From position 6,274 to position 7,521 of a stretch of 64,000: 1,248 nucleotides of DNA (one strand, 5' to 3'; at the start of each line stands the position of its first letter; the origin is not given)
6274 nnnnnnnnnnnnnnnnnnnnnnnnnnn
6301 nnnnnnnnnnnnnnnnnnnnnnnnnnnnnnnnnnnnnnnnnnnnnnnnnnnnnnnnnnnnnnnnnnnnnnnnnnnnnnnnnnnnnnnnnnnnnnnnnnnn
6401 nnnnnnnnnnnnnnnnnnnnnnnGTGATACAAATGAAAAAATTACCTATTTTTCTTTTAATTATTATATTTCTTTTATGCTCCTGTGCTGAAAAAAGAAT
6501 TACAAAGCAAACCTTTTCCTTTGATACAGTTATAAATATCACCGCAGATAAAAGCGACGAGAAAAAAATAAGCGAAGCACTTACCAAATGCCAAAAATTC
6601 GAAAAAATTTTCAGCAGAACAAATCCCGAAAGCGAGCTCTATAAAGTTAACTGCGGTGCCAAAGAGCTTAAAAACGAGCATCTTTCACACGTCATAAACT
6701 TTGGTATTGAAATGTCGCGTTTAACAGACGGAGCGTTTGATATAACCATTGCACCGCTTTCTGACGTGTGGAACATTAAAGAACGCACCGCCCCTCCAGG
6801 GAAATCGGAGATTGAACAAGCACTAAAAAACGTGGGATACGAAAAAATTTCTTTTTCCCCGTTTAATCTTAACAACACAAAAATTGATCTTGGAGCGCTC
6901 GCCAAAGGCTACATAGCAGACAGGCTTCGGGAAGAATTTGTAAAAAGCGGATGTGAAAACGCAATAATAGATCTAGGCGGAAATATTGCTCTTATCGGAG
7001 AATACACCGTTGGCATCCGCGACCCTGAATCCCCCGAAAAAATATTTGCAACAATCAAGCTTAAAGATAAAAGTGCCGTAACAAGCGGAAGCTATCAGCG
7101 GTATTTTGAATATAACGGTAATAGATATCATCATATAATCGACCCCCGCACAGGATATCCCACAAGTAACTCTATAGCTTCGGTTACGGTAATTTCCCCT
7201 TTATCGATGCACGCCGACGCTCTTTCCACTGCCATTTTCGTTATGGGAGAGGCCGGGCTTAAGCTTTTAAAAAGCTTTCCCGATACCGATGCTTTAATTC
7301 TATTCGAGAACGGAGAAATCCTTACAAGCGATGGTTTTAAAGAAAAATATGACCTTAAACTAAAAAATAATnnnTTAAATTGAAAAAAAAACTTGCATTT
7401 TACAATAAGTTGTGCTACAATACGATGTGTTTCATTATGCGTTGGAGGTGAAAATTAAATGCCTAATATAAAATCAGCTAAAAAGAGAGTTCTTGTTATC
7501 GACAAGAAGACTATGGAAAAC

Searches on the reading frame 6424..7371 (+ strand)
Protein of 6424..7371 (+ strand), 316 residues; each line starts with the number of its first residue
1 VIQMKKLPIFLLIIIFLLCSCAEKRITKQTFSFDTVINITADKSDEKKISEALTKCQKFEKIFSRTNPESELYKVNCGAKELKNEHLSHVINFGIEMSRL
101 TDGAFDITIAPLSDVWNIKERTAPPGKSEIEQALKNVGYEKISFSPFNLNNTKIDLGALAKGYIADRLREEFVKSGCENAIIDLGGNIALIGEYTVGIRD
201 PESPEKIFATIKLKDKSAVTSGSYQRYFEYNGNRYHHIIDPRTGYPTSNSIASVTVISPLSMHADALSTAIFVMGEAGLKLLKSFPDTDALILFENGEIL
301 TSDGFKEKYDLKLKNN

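Call 68: search_protein_families(library=pfam, proteins=[window:6424-7371:+], max_evalue=0.001)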
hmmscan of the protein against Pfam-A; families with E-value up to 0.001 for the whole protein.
window:6424-7371:+ (316 aa): 1 family
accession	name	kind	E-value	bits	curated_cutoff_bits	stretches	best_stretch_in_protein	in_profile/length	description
PF02424.20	ApbE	-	8.3e-80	268.6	25.6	1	33-291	1-265/266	ApbE family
